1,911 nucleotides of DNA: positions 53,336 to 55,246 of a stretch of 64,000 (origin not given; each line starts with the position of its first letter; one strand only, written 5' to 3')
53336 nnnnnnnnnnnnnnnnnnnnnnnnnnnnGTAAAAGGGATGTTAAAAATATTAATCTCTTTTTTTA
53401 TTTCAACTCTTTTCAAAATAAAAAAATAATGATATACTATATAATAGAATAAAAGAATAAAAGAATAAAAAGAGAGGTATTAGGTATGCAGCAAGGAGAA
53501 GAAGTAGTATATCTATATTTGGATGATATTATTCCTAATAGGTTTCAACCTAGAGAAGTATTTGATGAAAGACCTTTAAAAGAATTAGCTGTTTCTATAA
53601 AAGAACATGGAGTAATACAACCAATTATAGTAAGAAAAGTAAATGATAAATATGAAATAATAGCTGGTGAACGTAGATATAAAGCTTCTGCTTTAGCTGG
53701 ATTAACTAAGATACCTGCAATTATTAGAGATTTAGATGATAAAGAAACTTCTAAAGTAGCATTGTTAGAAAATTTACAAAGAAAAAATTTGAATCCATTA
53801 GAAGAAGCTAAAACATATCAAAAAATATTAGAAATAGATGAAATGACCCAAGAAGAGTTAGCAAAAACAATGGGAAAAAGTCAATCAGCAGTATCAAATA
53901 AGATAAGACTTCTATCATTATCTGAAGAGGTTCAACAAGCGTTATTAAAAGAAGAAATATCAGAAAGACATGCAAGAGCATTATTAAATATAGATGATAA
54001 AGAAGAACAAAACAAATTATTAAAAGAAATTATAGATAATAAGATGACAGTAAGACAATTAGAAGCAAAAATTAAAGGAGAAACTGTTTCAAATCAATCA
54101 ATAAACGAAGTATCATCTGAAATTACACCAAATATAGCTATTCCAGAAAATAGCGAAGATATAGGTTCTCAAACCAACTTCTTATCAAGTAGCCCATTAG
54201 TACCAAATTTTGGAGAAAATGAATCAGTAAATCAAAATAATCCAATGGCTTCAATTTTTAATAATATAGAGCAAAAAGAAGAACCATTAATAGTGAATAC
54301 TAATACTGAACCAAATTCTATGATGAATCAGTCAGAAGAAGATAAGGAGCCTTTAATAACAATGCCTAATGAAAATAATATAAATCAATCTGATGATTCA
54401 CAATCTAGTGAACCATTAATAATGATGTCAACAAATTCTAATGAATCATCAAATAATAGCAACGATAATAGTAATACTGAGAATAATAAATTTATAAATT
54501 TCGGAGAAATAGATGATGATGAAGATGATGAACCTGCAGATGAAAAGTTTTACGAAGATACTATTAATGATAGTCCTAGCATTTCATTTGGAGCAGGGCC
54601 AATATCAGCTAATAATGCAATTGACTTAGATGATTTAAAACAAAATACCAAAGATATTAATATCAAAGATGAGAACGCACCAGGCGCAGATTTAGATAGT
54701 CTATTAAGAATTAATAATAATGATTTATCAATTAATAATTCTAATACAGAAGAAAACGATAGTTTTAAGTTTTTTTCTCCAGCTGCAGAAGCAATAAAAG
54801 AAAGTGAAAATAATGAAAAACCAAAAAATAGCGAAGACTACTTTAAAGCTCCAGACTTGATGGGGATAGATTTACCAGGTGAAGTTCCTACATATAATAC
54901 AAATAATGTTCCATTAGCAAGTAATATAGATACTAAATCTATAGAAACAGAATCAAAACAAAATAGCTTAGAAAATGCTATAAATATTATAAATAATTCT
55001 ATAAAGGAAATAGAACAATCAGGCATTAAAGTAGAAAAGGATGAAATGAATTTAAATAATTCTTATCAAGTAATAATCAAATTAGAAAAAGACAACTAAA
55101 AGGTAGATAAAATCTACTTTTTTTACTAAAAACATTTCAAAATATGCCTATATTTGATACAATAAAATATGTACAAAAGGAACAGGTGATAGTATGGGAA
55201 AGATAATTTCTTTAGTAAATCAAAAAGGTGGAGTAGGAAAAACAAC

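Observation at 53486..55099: Noc orthologue with a 320-aa disordered insertion and no N-terminal membrane-targeting helix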

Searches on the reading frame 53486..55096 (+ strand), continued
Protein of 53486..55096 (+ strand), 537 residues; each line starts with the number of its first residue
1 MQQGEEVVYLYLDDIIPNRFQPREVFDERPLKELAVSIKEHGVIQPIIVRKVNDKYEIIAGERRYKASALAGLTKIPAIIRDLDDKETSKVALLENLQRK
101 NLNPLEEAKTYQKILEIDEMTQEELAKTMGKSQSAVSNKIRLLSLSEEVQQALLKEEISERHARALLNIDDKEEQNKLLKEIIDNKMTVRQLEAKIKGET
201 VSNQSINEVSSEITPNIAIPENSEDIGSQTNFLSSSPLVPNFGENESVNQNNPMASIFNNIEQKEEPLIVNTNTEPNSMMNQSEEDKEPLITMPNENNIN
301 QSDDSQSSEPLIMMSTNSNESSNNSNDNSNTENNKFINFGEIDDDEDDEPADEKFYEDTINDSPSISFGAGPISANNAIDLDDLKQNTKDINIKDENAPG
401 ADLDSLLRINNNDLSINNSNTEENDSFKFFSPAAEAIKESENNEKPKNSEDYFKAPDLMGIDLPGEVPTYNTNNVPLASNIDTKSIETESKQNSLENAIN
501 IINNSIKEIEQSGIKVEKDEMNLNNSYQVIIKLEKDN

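Call 24: predict_structure(alignment_id=A1)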
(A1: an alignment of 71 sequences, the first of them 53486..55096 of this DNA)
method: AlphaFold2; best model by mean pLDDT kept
length: 537 residues; sequences in the alignment: 71
mean_pLDDT: 61.7   pTM: 0.32
mean pLDDT of the five models: 61.7, 58.4, 58.3, 56.9, 53.8
residues with pLDDT >= 90: 18; 70-90: 218; 50-70: 78; < 50: 223
segments of 3 or more residues with pLDDT < 50: 1-3, 200-220, 222-231, 240-335, 343-374, 390-395, 410-427, 473-491
pLDDT, mean of each block of 10 residues (from residue 1): 67 82 76 88 85 85 89 88 71 82 85 84 86 90 88 87 88 88 88 79 37 35 47 51 39 44 36 33 34 34 33 36 32 48 45 38 39 48 65 46 53 36 45 68 55 61 53 42 34 76 87 81 78 72
secondary structure, 60 per line:
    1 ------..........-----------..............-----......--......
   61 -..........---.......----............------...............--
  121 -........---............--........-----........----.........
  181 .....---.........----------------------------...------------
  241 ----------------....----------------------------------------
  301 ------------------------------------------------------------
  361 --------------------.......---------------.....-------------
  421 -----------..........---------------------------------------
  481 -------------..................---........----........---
elements in order: E7-11 H28-41 E47-52 E55-60 H62-71 E75-81 H86-97 H104-118 H122-129 H133-144 H147-154 H160-167 H172-185 H189-197 H257-260 H381-387 H403-407 H432-441 H494-511 E515-522 E527-534

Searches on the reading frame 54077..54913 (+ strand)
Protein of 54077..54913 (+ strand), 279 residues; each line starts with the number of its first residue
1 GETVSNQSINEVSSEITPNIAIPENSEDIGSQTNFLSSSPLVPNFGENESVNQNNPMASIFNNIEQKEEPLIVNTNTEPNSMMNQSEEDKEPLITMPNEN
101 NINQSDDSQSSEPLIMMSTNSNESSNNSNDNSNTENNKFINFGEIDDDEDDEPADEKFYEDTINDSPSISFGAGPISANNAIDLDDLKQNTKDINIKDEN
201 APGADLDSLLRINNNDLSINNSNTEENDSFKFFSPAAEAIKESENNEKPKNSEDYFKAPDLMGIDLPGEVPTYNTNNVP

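Call 66: search_protein_families(library=ncbifam, proteins=[window:54077-54913:+], max_evalue=1)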
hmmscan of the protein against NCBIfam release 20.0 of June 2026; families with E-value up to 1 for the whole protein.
window:54077-54913:+ (279 aa): 0 families

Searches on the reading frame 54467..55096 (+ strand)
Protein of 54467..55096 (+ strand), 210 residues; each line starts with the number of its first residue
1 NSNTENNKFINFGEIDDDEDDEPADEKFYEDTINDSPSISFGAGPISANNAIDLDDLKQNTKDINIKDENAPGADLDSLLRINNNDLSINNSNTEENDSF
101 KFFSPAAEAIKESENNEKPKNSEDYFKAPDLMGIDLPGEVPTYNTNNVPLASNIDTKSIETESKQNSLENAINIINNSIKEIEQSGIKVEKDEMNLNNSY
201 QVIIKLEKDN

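Call 23: find_related_loci(query=A2, collection=genome_contigs, flank=6000)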
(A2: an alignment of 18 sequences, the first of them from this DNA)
Query A2 (210 aa) in genome_contigs; peptide patterns used: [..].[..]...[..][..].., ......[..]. (x = any residue, [..] = any of these).
126 stretches matched a pattern; 19 encode a relative of the query (tblastn E <= 1e-3); 19 distinct loci.
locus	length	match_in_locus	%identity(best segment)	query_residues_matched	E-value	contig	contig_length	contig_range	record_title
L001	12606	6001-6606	64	4-208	6e-71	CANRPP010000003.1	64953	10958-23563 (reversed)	MAG: uncultured Bacilli bacterium isolate Lapin-018__bin36 genome assembly, contig: Lapin-018__NODE_352_length_64953_cov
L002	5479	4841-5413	55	8-208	4e-57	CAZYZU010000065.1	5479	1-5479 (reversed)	MAG TPA_asm: uncultured Muribaculaceae bacterium isolate SRP192927_co8_46 genome assembly, contig: NODE_16265_length_547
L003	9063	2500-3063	56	7-202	1e-53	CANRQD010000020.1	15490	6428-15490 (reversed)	MAG: uncultured Bacilli bacterium isolate Lapin-017__bin10 genome assembly, contig: Lapin-017__NODE_2356_length_15490_co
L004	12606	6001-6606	47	7-208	2e-42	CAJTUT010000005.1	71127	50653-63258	MAG TPA_asm: uncultured Bacilli bacterium isolate MGBC114289 genome assembly, contig: MGBC114289.5, whole genome shotgun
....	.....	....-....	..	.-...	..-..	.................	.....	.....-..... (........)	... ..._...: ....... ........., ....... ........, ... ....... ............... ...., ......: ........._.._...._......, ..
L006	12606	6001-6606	46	4-209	2e-45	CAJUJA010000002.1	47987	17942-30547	MAG TPA_asm: uncultured Bacilli bacterium isolate MGBC131677 genome assembly, contig: MGBC131677.2, whole genome shotgun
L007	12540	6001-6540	46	8-208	9e-38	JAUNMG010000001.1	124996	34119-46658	MAG: bacterium isolate S31M_St_34 NODE_14_length_124996_cov_10.378427, whole genome shotgun sequence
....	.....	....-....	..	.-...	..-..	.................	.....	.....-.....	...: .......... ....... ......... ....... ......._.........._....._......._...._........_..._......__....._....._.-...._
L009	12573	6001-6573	47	8-209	1e-36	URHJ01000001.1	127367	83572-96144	uncultured Tenericutes bacterium isolate UMGS995 genome assembly, contig: NODE_49_length_127367_cov_6.247180, whole geno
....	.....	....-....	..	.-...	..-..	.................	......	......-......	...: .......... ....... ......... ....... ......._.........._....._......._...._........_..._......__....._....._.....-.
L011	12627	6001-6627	47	6-208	1e-32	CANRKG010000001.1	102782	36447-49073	MAG: uncultured Bacilli bacterium isolate Lapin-020__bin59 genome assembly, contig: Lapin-020__NODE_136_length_102782_co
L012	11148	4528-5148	44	4-208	2e-38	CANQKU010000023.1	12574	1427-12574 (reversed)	MAG: uncultured Bacilli bacterium isolate Lapin-017__bin42 genome assembly, contig: Lapin-017__NODE_3434_length_12574_co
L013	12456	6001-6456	44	49-208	1e-30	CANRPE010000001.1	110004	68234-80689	MAG: uncultured Bacilli bacterium isolate Lapin-018__bin61 genome assembly, contig: Lapin-018__NODE_128_length_110004_co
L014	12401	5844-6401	40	7-203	1e-27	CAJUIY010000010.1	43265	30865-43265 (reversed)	MAG TPA_asm: uncultured Bacilli bacterium isolate MGBC143456 genome assembly, contig: MGBC143456.10, whole genome shotgu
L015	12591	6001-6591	38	8-208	2e-27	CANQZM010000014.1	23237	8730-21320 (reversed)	MAG: uncultured Bacilli bacterium isolate Lapin-017__bin14 genome assembly, contig: Lapin-017__NODE_1115_length_23237_co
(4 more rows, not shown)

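Call 30: find_homologous_proteins(query=A2, max_evalue=0.001)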
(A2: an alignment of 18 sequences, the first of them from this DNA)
Query A2 (18 sequences) (210 aa, profile of the alignment): 16 proteins with E <= 0.001 among 8000 candidates.
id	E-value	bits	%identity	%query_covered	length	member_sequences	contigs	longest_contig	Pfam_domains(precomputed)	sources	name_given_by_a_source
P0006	2.7e-68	248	100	100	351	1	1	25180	-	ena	-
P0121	1.6e-66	242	73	97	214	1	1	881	-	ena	-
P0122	3.5e-66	241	75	100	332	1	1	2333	-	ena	-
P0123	4.6e-65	237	46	96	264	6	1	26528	-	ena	-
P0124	5.3e-65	237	41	96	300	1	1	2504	-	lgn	-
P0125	9.8e-63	230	41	98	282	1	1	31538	-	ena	-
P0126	3.3e-59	218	46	96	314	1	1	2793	PF17762.9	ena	-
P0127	2.6e-58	215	46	96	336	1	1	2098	PF17762.9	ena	-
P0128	3.0e-58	215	46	96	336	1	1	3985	PF17762.9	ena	-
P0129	2.0e-31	128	97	48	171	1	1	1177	PF07853.17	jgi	-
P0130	7.5e-31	126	35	77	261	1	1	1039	-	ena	-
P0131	2.7e-19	88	33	75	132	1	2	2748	-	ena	-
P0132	1.1e-18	86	31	96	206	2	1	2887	-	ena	-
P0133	1.9e-10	59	36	40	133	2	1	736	-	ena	-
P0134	5.4e-5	41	29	74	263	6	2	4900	PF17762.9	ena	-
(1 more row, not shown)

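Call 76: predict_structure(alignment_id=A2)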
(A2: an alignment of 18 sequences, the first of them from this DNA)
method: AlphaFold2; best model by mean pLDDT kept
length: 210 residues; sequences in the alignment: 18
mean_pLDDT: 61.8   pTM: 0.24
mean pLDDT of the five models: 61.8, 59.8, 59.6, 58.4, 57.4
residues with pLDDT >= 90: 31; 70-90: 35; 50-70: 76; < 50: 68
segments of 3 or more residues with pLDDT < 50: 1-4, 19-47, 83-98, 147-161
pLDDT, mean of each block of 10 residues (from residue 1): 50 54 41 44 50 73 56 59 45 43 69 64 63 66 49 42 69 94 92 90 86
secondary structure, 60 per line:
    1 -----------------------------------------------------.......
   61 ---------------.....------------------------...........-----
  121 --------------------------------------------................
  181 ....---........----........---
elements in order: H54-60 H76-80 H105-115 H165-184 E188-195 E200-207

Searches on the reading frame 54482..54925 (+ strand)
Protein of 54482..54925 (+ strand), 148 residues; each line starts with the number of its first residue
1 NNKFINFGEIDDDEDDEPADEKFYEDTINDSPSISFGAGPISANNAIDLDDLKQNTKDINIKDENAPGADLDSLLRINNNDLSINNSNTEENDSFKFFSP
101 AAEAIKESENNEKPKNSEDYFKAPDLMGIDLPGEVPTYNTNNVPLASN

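Call 78: search_solved_structures(query=window:54482-54925:+, max_evalue=10, show_alignments=3)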
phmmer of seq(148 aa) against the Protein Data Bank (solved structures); distinct sequences matched with E-value up to 10: 0.
